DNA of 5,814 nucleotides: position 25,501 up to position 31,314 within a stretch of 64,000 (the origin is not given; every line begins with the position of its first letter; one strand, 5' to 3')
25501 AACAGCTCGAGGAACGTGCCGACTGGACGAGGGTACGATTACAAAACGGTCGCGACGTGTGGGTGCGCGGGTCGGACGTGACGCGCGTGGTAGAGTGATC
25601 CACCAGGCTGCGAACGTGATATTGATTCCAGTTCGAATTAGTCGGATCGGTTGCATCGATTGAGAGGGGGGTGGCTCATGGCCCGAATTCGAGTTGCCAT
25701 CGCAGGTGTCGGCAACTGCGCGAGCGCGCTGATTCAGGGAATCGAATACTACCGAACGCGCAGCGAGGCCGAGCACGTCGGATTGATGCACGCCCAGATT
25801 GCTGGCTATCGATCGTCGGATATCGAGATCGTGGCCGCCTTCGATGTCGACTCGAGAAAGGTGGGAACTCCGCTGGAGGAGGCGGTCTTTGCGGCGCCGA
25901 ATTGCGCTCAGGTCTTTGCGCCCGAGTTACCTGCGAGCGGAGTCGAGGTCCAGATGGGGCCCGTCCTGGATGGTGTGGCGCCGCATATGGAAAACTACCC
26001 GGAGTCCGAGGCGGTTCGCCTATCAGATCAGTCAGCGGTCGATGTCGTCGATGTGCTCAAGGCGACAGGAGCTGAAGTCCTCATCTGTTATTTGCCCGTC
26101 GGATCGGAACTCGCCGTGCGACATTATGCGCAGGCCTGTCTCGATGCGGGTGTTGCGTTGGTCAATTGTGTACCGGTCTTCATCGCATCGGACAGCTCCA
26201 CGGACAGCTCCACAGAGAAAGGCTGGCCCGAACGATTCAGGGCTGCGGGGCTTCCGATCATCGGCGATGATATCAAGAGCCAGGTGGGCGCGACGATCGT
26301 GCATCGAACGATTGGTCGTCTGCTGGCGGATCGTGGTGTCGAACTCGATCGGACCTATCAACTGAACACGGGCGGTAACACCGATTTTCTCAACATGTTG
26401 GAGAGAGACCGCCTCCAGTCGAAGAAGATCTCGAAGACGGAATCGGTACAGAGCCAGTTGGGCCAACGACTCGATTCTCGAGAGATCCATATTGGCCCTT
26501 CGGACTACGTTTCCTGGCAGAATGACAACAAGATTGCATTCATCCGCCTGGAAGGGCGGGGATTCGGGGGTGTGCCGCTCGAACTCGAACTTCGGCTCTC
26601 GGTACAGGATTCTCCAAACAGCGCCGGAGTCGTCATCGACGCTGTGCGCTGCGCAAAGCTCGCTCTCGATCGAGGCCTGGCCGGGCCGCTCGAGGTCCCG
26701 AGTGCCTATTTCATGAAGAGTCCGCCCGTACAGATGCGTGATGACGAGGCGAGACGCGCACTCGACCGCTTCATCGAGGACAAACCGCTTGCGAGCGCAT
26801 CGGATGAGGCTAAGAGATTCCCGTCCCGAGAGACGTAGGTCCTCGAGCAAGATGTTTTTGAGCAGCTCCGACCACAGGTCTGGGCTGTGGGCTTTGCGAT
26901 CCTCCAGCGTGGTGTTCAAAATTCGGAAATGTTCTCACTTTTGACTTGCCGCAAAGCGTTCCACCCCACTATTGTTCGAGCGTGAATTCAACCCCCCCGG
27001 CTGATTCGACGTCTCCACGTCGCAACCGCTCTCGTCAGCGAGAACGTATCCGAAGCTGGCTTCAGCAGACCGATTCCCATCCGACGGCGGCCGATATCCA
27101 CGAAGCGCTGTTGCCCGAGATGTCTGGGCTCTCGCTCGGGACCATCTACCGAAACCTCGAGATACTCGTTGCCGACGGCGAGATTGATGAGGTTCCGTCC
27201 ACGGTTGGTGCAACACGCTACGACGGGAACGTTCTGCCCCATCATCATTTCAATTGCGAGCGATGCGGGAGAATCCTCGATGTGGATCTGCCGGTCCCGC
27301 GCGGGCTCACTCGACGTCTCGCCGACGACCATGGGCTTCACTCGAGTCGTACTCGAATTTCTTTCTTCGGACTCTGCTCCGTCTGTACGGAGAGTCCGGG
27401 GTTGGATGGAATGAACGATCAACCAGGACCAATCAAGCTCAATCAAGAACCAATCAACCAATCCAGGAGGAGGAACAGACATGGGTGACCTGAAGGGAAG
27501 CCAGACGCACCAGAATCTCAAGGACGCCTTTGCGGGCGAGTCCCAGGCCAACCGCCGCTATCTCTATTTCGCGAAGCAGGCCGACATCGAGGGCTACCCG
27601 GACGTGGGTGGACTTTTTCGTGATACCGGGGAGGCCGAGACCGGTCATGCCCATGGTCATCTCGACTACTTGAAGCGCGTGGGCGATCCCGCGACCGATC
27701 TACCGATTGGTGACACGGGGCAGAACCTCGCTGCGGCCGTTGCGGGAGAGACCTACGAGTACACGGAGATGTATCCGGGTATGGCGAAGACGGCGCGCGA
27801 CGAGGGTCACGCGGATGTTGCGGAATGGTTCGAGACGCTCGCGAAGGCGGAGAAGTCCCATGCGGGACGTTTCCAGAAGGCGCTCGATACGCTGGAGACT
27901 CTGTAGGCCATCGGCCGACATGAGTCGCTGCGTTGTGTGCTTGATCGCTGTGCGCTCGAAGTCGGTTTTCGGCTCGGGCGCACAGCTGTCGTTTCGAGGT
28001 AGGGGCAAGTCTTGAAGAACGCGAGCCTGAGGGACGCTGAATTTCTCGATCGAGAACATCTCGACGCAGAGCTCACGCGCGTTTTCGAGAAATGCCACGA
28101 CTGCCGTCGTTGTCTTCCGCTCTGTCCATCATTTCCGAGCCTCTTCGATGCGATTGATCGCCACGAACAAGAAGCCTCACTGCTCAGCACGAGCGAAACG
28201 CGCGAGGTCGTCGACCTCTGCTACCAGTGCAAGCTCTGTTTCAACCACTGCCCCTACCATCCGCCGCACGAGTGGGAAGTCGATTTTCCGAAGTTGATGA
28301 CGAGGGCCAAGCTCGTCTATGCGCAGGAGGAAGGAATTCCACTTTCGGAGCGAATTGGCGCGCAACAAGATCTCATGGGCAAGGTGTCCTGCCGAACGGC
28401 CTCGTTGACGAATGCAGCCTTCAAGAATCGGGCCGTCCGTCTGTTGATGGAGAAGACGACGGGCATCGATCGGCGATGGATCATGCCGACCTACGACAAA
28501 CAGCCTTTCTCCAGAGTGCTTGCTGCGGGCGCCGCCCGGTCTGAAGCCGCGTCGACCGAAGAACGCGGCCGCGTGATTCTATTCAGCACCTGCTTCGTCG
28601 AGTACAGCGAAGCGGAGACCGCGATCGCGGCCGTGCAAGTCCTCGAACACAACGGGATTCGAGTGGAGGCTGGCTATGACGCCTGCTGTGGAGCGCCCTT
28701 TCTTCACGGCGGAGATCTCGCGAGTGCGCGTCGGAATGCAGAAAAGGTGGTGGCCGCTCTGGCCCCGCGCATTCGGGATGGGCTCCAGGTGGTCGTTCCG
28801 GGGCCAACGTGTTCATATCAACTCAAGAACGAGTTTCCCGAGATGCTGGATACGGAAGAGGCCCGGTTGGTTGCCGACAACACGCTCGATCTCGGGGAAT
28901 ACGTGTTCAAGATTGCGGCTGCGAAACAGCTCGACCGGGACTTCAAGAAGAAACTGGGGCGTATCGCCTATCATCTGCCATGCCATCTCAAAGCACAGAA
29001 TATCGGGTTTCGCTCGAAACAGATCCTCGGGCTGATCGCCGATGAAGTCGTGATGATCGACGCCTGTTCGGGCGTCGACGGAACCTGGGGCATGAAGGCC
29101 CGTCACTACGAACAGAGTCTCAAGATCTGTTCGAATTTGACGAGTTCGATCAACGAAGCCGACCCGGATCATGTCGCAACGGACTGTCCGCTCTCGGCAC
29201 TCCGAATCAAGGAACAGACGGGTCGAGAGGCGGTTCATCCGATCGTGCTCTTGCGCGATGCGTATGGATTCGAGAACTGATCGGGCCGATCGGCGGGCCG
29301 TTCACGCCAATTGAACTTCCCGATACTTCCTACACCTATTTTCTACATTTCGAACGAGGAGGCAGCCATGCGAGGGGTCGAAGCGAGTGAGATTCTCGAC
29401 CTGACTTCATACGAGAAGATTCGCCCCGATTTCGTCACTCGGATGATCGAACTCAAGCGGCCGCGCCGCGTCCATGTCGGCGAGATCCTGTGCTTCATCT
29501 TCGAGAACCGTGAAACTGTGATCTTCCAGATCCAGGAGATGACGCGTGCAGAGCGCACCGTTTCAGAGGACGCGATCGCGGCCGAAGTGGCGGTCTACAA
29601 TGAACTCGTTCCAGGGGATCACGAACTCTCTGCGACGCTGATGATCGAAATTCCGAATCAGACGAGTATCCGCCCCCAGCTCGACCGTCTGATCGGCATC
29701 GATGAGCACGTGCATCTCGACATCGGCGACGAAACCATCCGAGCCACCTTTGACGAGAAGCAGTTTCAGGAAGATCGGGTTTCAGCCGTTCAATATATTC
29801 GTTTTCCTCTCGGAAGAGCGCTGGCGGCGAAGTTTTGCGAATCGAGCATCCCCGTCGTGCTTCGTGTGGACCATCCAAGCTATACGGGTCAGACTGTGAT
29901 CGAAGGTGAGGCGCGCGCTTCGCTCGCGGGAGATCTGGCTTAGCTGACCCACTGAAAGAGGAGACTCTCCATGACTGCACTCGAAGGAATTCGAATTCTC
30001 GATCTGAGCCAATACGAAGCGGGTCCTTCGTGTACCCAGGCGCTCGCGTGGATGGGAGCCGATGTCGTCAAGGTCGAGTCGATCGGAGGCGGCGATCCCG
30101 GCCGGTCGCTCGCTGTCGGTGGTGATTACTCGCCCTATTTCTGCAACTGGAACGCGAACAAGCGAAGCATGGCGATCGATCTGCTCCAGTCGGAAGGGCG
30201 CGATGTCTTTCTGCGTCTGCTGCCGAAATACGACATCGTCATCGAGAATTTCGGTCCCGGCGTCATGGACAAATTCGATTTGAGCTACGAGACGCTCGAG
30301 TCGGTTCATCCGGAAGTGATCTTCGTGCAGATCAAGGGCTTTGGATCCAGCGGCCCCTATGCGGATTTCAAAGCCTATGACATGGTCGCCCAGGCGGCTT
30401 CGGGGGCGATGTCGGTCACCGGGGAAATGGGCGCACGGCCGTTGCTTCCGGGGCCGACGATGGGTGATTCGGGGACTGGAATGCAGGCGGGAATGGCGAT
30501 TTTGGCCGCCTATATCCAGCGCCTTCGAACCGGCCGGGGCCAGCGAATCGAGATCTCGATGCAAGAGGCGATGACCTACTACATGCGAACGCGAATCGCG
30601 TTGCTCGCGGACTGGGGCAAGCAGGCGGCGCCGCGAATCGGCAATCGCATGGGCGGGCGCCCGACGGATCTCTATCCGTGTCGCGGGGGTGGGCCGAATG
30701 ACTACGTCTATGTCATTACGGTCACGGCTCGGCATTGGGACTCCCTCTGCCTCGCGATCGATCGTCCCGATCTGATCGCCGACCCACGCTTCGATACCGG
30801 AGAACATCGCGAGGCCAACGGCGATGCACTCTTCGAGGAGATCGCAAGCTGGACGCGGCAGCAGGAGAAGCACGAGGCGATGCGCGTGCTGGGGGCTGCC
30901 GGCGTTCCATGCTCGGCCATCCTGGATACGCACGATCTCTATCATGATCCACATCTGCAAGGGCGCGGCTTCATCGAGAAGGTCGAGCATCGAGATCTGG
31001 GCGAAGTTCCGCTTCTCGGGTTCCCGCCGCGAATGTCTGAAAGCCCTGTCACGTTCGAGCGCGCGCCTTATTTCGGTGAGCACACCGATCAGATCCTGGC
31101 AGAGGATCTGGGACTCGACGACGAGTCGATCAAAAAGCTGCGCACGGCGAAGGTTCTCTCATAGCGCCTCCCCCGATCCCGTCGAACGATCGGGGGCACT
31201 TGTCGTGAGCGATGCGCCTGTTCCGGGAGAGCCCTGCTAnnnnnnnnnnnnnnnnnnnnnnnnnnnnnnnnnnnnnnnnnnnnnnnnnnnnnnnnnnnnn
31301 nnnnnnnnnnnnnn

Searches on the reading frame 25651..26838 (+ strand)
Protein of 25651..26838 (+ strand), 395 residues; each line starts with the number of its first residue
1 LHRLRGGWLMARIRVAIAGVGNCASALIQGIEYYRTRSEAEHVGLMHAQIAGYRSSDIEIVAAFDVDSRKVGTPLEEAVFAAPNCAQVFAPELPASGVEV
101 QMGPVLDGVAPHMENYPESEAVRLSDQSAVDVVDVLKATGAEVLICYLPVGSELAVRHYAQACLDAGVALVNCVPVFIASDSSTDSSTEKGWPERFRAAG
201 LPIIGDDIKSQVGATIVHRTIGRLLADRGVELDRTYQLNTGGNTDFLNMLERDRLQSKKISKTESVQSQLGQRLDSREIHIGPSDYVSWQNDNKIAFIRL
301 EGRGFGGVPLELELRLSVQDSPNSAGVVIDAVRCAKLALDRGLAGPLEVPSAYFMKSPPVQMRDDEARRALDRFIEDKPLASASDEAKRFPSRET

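Call 65: search_protein_families(library=pfam, proteins=[window:25651-26838:+], max_evalue=0.00001)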
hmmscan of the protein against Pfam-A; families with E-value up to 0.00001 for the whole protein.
window:25651-26838:+ (395 aa): 1 family
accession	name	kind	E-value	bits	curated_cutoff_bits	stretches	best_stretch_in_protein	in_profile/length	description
PF01658.22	Inos-1-P_synth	-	1.7e-34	118.7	27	1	213-321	1-107/107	Myo-inositol-1-phosphate synthase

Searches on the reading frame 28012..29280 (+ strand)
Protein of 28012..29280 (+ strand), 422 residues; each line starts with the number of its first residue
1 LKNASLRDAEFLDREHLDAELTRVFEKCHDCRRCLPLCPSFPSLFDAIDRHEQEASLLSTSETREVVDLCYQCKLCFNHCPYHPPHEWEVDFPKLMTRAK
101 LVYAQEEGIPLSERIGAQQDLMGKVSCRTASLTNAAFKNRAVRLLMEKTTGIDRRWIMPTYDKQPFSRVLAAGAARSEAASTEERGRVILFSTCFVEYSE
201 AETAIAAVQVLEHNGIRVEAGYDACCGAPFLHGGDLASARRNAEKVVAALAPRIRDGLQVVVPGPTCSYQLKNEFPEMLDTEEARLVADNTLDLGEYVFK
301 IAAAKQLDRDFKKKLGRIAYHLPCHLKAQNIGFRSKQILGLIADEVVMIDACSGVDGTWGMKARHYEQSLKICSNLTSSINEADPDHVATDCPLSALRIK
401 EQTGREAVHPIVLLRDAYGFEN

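Call 64: search_protein_families(library=pfam, proteins=[window:28012-29280:+], max_evalue=0.00001)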
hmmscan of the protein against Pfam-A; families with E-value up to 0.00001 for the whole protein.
window:28012-29280:+ (422 aa): 2 families
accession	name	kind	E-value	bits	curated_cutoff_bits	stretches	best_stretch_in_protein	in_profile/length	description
PF02754.22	CCG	-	3.1e-13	50.1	20.6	1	189-272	2-85/85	Cysteine-rich domain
PF13183.11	Fer4_8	-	5.1e-06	27.4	27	0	26-82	3-66/68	4Fe-4S dicluster domain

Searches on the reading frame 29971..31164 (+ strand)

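Call 64: search_protein_families(library=pfam, proteins=[window:29971-31164:+], max_evalue=0.00001)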
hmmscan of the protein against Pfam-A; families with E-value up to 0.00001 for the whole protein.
window:29971-31164:+ (397 aa): 1 family
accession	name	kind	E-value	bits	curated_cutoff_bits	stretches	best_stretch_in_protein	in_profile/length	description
PF02515.22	CoA_transf_3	-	7.4e-107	358.1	23.3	1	4-372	1-366/366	CoA-transferase family III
